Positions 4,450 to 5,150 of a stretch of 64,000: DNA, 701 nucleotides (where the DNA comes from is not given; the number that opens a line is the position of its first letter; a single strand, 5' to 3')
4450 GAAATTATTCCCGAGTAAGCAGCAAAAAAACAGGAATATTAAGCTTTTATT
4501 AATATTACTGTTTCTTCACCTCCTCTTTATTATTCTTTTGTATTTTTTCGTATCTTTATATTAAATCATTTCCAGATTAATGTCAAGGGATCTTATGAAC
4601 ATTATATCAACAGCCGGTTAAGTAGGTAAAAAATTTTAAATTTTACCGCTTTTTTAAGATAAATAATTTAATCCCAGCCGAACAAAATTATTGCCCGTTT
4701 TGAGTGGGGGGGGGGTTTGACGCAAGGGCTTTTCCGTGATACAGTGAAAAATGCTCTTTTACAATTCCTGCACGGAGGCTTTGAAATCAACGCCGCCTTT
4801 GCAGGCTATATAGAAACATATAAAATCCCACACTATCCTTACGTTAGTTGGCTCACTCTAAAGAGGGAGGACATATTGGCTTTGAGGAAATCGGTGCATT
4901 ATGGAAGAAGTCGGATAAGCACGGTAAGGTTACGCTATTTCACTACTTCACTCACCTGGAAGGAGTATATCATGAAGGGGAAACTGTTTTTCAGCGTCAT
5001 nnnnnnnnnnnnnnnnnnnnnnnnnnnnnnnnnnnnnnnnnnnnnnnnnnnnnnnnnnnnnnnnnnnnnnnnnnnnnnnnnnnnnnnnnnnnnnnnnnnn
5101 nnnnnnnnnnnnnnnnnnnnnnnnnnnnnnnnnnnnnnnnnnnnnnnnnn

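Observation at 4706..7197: GC-rich beta-helix gene with an IPTL-CTERM-like sorting tail, inserted beside the 16S gene behind a G10 tract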

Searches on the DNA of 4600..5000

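Call 42: search_rna_families(source=window, start=4600, end=5000, threshold=evalue, max_evalue=5)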
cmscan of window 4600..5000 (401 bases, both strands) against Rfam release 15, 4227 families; matches with E-value up to 5: 2.
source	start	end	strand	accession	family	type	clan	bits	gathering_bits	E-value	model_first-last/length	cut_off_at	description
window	4878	4920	+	RF01129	sR44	Gene; snRNA; snoRNA; CD-box;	-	14.7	45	0.31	1-55/55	no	Small nucleolar RNA sR44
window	4932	4975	-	RF01706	Gut-1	Gene; sRNA;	-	14.6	50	4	1-77/77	no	Gut-1 RNA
